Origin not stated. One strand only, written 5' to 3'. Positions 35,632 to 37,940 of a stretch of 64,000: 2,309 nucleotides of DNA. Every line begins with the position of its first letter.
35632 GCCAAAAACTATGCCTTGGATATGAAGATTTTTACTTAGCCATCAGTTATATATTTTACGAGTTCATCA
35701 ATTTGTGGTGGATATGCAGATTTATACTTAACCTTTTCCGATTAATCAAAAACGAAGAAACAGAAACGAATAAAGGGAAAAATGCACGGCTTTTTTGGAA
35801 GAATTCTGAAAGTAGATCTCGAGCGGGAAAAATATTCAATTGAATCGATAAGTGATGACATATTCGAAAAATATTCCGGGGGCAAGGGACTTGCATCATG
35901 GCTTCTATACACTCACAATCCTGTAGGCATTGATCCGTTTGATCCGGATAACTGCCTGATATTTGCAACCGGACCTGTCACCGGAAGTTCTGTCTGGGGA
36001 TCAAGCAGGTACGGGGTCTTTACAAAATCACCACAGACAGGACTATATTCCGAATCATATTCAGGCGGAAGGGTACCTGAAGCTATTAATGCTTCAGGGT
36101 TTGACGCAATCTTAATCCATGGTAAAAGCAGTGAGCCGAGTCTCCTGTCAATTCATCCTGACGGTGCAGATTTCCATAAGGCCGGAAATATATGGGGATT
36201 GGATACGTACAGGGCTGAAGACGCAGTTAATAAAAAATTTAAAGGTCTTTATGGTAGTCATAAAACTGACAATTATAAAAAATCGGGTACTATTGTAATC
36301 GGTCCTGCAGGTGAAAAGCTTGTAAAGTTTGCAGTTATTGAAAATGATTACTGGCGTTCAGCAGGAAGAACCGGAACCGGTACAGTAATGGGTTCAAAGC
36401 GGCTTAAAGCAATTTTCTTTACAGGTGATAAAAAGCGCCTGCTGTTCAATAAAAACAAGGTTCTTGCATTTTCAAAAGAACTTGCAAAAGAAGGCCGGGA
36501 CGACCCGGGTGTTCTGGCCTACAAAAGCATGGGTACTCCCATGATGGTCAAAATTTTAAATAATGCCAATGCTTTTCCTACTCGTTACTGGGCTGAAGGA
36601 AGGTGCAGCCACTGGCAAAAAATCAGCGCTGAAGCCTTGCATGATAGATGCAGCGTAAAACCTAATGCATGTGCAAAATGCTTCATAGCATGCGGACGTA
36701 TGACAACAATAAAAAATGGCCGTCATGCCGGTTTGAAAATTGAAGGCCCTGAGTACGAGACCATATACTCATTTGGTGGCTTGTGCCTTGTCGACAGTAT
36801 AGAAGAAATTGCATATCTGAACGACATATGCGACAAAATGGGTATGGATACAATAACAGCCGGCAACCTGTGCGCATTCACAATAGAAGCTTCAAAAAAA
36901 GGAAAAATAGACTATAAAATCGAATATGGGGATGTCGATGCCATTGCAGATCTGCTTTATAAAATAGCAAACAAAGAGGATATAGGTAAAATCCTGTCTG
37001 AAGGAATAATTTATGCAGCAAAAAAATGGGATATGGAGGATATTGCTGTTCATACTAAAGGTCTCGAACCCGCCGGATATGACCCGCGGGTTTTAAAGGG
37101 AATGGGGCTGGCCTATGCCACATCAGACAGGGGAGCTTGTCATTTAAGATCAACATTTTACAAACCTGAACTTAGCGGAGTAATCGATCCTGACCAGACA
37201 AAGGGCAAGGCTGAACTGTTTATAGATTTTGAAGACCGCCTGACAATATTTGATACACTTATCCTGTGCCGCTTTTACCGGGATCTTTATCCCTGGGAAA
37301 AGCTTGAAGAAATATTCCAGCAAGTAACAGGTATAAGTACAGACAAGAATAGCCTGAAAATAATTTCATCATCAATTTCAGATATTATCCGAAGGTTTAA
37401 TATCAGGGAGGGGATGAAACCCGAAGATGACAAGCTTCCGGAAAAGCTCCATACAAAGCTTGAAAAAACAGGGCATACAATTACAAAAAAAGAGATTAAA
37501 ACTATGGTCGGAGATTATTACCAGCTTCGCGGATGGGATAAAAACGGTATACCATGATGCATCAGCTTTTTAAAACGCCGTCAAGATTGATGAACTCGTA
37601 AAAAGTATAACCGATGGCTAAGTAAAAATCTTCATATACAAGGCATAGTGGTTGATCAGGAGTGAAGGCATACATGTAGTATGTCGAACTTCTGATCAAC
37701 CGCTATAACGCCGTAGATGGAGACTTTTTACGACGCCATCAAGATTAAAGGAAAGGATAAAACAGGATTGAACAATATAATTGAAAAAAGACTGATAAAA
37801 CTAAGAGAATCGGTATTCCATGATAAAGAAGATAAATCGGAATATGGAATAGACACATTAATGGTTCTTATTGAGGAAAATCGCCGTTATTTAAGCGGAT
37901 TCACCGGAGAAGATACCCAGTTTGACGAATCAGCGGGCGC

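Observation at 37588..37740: Family A: a 152-154 bp MITE-like element with terminal inverted repeats, three copies of a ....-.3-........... module, a central hairpin and 5-7 bp target-site duplications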

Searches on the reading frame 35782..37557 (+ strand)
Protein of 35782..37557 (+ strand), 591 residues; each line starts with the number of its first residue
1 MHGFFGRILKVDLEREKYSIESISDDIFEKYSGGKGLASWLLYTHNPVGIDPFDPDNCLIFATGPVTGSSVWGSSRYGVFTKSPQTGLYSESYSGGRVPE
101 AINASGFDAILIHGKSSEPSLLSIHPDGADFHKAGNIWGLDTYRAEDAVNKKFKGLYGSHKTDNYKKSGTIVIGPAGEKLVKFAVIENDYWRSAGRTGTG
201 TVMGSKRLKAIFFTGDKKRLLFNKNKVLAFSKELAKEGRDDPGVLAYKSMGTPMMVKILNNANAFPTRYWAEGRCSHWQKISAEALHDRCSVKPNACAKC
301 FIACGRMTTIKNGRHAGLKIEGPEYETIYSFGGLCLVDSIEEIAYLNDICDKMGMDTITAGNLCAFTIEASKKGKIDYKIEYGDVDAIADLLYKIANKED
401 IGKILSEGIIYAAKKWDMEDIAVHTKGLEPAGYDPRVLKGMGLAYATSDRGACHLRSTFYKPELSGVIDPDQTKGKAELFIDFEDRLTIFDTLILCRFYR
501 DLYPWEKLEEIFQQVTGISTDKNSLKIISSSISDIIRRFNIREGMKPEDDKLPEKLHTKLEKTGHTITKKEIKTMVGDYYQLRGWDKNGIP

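Call 27: find_encoding_contigs(protein=window:35782-37557:+, flank=10000, max_places=6)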
Protein window:35782-37557:+ (591 aa): 11 contigs read that carry it; 6 places shown.
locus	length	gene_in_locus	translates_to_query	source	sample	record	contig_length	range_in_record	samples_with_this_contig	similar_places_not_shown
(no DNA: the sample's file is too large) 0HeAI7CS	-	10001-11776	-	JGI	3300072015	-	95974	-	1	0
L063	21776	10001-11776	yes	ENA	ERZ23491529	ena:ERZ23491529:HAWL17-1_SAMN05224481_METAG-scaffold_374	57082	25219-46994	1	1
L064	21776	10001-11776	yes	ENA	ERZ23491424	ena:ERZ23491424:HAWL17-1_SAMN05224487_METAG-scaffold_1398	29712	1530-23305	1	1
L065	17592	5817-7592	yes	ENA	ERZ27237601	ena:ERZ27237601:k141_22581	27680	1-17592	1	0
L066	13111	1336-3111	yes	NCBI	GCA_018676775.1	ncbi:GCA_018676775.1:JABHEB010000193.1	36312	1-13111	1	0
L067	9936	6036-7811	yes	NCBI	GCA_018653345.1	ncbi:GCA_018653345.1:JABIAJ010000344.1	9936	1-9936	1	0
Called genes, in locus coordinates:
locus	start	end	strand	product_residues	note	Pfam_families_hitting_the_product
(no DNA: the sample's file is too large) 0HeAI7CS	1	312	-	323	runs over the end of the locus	PF13192:Thioredoxin_3 (weak)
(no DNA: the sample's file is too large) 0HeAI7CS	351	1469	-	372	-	PF13187:Fer4_9 (faint), PF12837:Fer4_6 (faint), PF14697:Fer4_21, PF12838:Fer4_7, PF00037:Fer4 (weak)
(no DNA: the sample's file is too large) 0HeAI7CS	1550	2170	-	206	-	PF01048:PNP_UDP_1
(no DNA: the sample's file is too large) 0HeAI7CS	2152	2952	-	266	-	PF02621:VitK2_biosynth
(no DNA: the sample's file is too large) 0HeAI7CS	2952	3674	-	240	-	PF01209:Ubie_methyltran, PF13489:Methyltransf_23, PF13847:Methyltransf_31, PF08241:Methyltransf_11, PF08242:Methyltransf_12 (weak), PF13649:Methyltransf_25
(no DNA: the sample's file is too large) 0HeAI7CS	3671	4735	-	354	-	PF04055:Radical_SAM, PF19288:CofH_C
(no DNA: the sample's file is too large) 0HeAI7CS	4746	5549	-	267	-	PF02621:VitK2_biosynth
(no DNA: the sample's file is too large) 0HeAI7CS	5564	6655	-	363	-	PF04055:Radical_SAM, PF19288:CofH_C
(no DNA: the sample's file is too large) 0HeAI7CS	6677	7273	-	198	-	PF02441:Flavoprotein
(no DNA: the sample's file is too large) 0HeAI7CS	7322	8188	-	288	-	PF01040:UbiA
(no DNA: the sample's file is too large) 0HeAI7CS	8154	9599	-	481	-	PF20695:UbiD_N, PF01977:UbiD, PF20696:UbiD_C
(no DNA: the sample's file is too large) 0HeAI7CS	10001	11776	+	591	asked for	PF02730:AFOR_N, PF01314:AFOR_C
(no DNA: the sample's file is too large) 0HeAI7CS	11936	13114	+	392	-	PF01321:Creatinase_N, PF00557:Peptidase_M24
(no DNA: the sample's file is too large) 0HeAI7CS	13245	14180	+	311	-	PF02899:Phage_int_SAM_1, PF13495:Phage_int_SAM_4 (weak), PF00589:Phage_integrase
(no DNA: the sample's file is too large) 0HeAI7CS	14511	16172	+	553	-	PF03060:NMO, PF21607:FabD_helical_ins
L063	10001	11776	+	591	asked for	PF02730:AFOR_N, PF01314:AFOR_C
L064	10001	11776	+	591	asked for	PF02730:AFOR_N, PF01314:AFOR_C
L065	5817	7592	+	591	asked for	PF02730:AFOR_N, PF01314:AFOR_C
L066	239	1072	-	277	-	PF13482:RNase_H_2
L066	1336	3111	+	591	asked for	PF02730:AFOR_N, PF01314:AFOR_C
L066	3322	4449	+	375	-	PF01321:Creatinase_N, PF00557:Peptidase_M24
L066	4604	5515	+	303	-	PF02899:Phage_int_SAM_1, PF13495:Phage_int_SAM_4 (weak), PF00589:Phage_integrase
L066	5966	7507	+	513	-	PF03060:NMO, PF21607:FabD_helical_ins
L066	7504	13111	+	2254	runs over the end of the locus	PF00109:ketoacyl-synt, PF02801:Ketoacyl-synt_C, PF16197:KAsynt_C_assoc, PF00698:Acyl_transf_1, PF00550:PP-binding, PF08659:KR, PF00106:adh_short, PF13561:adh_short_C2, +1 more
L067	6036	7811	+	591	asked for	PF02730:AFOR_N, PF01314:AFOR_C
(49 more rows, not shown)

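Call 32: search_protein_families(library=pfam, proteins=[L066:239-1072:-])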
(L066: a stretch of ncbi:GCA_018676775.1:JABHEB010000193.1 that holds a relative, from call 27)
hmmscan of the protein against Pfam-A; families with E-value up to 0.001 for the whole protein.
L066:239-1072:- (277 aa): 1 family
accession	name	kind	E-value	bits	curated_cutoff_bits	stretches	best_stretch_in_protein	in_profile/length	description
PF13482.12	RNase_H_2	-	1.9e-38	132.5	22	1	87-233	1-162/165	RNase_H superfamily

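Call 76: list_cluster_members(proteins=[window:35782-37557:+, window:4614-5846:+])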
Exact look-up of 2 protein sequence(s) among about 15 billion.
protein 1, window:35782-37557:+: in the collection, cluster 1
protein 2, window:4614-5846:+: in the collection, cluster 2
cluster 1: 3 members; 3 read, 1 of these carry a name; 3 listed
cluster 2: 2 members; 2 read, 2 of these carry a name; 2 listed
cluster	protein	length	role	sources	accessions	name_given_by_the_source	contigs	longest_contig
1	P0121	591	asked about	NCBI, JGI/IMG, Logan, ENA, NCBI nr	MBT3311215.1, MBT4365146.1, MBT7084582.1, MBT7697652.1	MAG: aldehyde ferredoxin oxidoreductase family protein [Desulfobacterales bacterium] | aldehyde:ferredoxin oxidoreductase | aldehyde ferredoxin oxidoreductase family protein [Desulfobacteraceae bacterium]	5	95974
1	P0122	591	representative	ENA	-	-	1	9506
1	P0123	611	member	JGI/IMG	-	-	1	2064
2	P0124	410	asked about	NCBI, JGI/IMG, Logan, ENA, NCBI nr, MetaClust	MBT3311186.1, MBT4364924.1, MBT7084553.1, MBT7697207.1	MAG: type II secretion system protein GspF [Desulfobacterales bacterium] | general secretion pathway protein F | type II secretion system protein GspF [Desulfobacteraceae bacterium]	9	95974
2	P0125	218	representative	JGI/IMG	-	general secretion pathway protein F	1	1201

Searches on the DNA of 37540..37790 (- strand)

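Call 23: search_dna_similar(query=window:37588-37740:-, collection=plasmids, mode=distant, max_evalue=0.01)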
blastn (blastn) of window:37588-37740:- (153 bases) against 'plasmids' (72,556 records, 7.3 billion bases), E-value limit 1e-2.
No match.

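Call 46: search_rna_families(source=window, start=37540, end=37790, threshold=evalue, max_evalue=10)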
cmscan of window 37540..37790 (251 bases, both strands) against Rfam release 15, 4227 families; matches with E-value up to 10: 1.
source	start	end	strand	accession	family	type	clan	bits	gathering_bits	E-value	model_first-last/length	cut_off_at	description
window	37645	37706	+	RF04262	MIR1319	Gene; miRNA;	-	15.1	116.6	4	1-119/119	no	MIR1319 microRNA precursor family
